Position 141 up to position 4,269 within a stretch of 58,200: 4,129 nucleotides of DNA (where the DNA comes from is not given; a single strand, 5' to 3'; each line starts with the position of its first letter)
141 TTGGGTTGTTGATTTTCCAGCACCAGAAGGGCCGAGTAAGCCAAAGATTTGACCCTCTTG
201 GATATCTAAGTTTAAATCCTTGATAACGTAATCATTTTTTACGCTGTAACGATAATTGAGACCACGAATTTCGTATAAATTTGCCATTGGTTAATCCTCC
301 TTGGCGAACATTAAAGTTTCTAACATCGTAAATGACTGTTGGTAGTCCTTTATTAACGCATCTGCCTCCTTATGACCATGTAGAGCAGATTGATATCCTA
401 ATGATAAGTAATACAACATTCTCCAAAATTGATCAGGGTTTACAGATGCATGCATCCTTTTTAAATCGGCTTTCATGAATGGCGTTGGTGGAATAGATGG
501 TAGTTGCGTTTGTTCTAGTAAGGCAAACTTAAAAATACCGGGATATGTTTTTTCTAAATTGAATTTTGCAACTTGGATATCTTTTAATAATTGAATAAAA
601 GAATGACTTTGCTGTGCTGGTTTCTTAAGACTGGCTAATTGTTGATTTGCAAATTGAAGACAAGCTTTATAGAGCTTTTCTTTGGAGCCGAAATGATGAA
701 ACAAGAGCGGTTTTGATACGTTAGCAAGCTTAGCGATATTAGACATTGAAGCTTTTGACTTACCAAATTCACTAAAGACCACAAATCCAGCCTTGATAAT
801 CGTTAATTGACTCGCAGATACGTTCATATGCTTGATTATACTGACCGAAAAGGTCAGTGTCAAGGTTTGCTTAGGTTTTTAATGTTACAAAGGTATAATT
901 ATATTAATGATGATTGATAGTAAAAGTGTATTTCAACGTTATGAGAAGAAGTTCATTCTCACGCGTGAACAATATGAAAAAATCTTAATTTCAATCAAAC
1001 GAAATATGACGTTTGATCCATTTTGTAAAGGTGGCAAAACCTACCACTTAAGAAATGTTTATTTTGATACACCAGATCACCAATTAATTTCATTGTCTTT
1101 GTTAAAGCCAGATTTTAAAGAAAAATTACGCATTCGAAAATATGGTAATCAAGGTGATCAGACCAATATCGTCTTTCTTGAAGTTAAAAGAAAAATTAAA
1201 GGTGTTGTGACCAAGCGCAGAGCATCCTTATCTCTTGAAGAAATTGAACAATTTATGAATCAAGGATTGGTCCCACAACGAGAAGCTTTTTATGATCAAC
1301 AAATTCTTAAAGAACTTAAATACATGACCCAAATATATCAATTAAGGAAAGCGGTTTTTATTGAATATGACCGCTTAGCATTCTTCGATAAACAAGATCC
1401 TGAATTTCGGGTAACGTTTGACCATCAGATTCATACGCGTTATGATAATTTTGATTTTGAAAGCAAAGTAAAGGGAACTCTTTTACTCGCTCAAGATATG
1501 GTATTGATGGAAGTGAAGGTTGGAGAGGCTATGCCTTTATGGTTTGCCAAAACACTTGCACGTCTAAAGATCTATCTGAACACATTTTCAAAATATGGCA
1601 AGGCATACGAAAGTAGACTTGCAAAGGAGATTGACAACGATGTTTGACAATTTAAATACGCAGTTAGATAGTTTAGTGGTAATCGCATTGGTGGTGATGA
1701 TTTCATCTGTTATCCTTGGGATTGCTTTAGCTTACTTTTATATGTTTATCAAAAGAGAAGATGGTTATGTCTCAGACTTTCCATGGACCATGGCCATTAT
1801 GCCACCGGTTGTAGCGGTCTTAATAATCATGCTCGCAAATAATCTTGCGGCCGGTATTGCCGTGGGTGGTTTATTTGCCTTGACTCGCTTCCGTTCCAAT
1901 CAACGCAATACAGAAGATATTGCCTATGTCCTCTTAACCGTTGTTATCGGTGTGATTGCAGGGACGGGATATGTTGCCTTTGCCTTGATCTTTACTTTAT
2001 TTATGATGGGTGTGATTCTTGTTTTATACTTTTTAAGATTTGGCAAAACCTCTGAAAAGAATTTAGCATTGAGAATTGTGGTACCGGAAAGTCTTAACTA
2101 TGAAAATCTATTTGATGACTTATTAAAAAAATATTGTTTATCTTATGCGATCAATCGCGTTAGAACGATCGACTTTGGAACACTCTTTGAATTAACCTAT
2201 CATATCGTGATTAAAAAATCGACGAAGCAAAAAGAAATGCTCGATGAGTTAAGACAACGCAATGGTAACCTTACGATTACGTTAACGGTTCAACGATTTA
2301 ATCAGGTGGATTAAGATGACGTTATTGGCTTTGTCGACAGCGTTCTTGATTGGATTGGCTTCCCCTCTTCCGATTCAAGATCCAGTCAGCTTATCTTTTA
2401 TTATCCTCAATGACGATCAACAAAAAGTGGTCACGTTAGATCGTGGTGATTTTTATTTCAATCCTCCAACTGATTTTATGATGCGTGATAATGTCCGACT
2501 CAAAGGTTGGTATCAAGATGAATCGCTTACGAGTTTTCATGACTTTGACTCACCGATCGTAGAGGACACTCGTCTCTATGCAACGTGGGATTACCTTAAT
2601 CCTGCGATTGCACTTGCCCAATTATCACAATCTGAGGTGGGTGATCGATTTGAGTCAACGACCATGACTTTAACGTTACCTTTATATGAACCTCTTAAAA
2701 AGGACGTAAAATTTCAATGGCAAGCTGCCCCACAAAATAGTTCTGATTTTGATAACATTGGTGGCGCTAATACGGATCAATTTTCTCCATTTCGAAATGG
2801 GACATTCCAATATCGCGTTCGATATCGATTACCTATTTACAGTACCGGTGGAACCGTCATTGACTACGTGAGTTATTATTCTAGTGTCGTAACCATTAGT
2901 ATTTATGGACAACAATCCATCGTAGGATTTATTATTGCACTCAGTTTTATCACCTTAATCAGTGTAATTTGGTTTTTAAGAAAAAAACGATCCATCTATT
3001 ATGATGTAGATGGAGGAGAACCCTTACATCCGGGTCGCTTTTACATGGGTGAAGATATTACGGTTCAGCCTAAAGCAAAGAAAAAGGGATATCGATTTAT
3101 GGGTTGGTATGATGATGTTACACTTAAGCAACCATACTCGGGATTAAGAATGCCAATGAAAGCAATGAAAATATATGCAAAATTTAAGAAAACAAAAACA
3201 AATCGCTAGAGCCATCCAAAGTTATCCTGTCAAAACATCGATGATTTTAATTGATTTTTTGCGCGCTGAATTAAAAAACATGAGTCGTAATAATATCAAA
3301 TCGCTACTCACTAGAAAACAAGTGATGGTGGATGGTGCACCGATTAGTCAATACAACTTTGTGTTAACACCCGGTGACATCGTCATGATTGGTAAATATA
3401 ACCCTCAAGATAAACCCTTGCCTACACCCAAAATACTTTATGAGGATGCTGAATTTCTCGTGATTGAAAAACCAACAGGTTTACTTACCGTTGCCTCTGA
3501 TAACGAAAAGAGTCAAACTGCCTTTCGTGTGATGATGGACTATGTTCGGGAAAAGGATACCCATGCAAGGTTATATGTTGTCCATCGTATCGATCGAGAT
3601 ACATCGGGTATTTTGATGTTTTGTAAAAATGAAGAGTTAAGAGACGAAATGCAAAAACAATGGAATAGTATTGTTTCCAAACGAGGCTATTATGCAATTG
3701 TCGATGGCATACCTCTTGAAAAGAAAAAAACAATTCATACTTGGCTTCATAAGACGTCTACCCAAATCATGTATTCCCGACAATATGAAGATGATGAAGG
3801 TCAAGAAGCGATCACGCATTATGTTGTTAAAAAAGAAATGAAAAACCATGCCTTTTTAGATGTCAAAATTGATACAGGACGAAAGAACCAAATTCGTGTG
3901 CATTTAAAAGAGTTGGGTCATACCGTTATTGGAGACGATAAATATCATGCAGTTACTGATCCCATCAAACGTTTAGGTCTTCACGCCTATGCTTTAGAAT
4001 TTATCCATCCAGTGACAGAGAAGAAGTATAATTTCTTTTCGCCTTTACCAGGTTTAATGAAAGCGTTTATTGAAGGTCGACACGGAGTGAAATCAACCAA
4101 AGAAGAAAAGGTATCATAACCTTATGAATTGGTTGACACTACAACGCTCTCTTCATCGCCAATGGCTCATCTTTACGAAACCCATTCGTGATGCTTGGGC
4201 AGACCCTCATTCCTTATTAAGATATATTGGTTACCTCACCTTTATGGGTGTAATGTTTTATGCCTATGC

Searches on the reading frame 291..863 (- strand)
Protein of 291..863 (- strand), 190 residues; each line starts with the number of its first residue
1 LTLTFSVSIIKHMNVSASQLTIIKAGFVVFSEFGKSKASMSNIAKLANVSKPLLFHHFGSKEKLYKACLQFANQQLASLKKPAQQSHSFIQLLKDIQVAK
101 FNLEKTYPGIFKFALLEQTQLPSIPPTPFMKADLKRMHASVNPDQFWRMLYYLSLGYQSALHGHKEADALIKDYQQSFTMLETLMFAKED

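Call 78: search_protein_families(library=pfam, proteins=[window:291-863:-], max_evalue=0.0001)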
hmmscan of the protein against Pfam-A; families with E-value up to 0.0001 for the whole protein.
window:291-863:- (190 aa): 1 family
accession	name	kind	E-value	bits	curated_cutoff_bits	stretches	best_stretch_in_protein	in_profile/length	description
PF00440.29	TetR_N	-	2.1e-13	50.3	24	1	22-68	1-47/47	Bacterial regulatory proteins, tetR family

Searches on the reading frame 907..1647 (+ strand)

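Call 78: search_protein_families(library=pfam, proteins=[window:907-1647:+], max_evalue=0.0001)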
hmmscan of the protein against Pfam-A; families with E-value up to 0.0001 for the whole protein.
window:907-1647:+ (246 aa): 1 family
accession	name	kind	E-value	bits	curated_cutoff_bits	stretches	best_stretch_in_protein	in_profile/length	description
PF09359.15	VTC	-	8.7e-43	147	23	1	10-236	1-233/235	VTC domain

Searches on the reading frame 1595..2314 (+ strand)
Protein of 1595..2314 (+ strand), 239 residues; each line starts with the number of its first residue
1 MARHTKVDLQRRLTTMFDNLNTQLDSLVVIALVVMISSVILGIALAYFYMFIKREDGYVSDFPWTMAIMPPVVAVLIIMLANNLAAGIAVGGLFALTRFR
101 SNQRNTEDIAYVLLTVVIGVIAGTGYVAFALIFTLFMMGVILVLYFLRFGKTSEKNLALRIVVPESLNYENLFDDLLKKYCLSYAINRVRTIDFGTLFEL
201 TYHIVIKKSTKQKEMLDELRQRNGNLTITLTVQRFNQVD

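Call 78: search_protein_families(library=pfam, proteins=[window:1595-2314:+], max_evalue=0.0001)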
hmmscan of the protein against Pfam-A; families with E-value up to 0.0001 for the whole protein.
window:1595-2314:+ (239 aa): 1 family
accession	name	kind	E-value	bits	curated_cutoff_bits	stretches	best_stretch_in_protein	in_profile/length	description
PF16316.10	DUF4956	-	3.4e-12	46.9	30.6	1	43-202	5-169/169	Domain of unknown function (DUF4956)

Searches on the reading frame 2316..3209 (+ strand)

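Call 78: search_protein_families(library=pfam, proteins=[window:2316-3209:+], max_evalue=0.0001)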
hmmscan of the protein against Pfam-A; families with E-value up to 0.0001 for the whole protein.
window:2316-3209:+ (297 aa): 1 family
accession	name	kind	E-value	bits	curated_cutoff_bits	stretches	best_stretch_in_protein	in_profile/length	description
PF09479.16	Flg_new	-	7.5e-15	55.2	27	1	227-289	3-65/65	Listeria-Bacteroides repeat domain (List_Bact_rpt)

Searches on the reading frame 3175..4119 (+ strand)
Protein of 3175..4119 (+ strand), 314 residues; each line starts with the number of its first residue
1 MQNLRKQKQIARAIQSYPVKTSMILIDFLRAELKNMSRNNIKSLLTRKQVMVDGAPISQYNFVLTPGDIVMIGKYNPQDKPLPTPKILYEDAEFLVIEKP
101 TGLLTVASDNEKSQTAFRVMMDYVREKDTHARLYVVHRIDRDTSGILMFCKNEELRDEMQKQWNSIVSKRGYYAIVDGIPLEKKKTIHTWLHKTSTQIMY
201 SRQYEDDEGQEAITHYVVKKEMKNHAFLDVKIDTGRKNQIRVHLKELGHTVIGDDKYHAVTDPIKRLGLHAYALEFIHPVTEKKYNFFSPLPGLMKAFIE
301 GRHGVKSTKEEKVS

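Call 78: search_protein_families(library=pfam, proteins=[window:3175-4119:+], max_evalue=0.0001)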
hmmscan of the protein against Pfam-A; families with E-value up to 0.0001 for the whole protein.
window:3175-4119:+ (314 aa): 1 family
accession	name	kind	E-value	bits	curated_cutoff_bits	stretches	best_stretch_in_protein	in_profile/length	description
PF00849.27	PseudoU_synth_2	-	6.8e-29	101.5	26.8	1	94-245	2-151/152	RNA pseudouridylate synthase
